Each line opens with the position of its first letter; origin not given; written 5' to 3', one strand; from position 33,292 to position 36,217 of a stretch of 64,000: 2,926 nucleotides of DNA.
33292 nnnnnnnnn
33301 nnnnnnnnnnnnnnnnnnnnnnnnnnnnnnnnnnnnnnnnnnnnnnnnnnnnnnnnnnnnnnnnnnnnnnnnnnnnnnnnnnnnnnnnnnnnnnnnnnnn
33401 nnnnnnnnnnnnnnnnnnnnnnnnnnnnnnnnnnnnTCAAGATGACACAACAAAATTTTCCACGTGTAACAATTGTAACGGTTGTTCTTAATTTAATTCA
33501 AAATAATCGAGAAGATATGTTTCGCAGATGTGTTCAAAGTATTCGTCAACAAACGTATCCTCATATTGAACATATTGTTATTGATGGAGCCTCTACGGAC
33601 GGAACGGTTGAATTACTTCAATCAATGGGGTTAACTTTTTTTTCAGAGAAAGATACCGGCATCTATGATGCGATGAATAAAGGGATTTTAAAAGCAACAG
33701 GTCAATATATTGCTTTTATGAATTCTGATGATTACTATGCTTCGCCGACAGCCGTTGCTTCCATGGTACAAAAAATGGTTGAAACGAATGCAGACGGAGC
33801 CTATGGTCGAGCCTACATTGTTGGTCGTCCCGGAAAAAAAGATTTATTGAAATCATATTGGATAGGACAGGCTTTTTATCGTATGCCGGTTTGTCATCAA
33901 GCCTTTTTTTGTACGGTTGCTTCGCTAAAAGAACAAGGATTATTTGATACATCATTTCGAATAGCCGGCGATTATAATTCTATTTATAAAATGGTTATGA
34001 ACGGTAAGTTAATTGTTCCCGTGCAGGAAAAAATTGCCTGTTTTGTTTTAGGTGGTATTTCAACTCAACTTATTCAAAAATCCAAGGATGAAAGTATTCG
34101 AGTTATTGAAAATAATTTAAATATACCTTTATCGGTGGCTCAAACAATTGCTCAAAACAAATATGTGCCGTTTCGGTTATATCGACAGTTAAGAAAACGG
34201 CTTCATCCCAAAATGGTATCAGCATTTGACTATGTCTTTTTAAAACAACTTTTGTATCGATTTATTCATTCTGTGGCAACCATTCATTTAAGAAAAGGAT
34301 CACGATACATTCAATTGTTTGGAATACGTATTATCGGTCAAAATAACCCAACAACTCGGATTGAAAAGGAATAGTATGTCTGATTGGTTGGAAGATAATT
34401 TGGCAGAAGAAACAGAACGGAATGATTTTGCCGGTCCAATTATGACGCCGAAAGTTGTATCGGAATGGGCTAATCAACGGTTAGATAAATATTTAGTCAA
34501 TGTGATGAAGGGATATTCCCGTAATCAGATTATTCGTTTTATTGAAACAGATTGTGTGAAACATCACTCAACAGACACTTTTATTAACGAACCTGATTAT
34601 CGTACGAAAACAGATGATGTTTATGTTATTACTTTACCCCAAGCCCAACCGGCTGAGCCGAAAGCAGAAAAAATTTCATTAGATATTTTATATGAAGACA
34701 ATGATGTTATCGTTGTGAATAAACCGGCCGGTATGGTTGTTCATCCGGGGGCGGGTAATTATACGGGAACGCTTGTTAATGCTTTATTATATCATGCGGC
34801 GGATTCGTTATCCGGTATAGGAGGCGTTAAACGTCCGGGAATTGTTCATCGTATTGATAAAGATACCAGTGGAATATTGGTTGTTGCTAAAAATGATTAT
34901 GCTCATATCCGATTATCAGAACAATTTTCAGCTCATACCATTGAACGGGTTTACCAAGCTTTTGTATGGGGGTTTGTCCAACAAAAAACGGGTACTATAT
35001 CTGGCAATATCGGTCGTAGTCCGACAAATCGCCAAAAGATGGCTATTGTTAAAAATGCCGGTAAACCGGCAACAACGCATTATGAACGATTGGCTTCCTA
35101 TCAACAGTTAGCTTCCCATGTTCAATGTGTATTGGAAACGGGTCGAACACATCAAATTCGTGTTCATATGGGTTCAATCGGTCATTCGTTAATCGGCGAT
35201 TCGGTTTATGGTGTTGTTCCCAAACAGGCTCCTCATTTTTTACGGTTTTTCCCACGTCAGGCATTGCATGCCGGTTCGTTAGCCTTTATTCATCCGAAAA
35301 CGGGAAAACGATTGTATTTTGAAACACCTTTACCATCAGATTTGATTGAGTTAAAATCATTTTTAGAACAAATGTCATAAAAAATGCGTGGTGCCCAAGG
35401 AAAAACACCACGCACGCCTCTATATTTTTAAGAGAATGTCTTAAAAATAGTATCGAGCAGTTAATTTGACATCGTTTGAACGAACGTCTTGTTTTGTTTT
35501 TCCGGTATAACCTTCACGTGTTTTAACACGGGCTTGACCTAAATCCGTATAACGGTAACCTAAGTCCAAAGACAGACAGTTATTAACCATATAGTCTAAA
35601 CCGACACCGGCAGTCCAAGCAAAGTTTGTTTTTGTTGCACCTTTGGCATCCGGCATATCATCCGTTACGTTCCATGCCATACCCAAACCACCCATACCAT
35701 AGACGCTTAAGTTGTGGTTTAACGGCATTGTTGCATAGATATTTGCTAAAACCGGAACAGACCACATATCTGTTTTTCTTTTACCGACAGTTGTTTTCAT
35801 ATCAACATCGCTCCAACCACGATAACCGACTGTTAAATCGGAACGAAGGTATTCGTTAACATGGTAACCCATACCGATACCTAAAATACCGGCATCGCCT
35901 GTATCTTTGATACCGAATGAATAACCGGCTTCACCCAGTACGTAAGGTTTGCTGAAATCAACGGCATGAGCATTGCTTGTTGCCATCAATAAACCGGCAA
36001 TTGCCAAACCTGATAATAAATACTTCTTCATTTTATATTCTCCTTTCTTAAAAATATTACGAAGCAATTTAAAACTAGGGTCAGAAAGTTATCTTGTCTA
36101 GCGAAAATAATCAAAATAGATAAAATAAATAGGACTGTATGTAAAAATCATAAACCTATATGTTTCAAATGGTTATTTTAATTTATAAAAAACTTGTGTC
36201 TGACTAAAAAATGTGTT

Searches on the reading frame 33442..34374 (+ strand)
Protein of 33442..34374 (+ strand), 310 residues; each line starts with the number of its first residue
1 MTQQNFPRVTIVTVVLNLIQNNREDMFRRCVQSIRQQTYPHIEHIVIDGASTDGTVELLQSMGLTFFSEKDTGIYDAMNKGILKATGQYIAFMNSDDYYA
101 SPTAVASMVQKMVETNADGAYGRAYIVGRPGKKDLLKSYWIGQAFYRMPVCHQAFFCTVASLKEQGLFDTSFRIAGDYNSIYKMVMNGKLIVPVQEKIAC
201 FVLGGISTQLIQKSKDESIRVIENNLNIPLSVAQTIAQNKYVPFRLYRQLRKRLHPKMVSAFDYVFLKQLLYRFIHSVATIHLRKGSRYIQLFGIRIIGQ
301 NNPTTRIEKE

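Call 32: search_protein_families(library=pfam, proteins=[window:33442-34374:+], max_evalue=0.001)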
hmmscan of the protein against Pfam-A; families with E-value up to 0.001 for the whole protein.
window:33442-34374:+ (310 aa): 2 families
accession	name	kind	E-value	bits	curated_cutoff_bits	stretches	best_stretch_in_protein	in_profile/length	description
PF00535.33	Glycos_transf_2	-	2.2e-24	86.7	23.3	1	22-137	8-128/168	Glycosyl transferase family 2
PF10111.15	Glyco_tranf_2_2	-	8.5e-06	25.9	27.3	1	14-110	2-104/276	Glycosyltransferase like family 2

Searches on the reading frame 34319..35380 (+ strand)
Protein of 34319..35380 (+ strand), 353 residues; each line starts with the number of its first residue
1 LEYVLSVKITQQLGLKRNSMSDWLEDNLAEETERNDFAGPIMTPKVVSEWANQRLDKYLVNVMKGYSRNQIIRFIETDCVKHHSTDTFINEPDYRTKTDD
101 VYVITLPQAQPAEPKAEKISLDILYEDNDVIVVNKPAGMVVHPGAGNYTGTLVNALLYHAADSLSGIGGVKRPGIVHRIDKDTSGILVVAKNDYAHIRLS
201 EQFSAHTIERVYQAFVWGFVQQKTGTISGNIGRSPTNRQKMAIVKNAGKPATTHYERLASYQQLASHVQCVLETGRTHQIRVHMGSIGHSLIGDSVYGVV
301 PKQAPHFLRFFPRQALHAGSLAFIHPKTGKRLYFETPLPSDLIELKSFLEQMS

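Call 32: search_protein_families(library=pfam, proteins=[window:34319-35380:+], max_evalue=0.001)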
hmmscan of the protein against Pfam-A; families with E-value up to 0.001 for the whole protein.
window:34319-35380:+ (353 aa): 1 family
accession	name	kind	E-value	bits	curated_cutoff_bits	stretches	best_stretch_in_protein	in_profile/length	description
PF00849.27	PseudoU_synth_2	-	1.8e-34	119.6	26.8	1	129-284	1-150/152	RNA pseudouridylate synthase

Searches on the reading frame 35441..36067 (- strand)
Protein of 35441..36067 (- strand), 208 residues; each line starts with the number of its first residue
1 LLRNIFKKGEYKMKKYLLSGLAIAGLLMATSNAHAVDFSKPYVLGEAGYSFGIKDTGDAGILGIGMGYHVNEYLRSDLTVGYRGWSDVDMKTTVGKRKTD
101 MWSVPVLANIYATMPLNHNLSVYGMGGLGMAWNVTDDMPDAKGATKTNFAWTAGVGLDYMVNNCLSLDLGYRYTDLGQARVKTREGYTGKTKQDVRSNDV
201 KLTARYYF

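Call 32: search_protein_families(library=pfam, proteins=[window:35441-36067:-], max_evalue=0.001)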
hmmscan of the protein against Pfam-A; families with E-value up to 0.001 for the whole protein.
window:35441-36067:- (208 aa): 2 families
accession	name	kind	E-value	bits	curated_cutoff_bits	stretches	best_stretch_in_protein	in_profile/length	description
PF13505.12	OMP_b-brl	-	4.1e-20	73.1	28.7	1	22-208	3-175/175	Outer membrane protein beta-barrel domain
PF01389.23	OmpA_membrane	-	8.9e-10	39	21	1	59-187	34-161/180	OmpA-like transmembrane domain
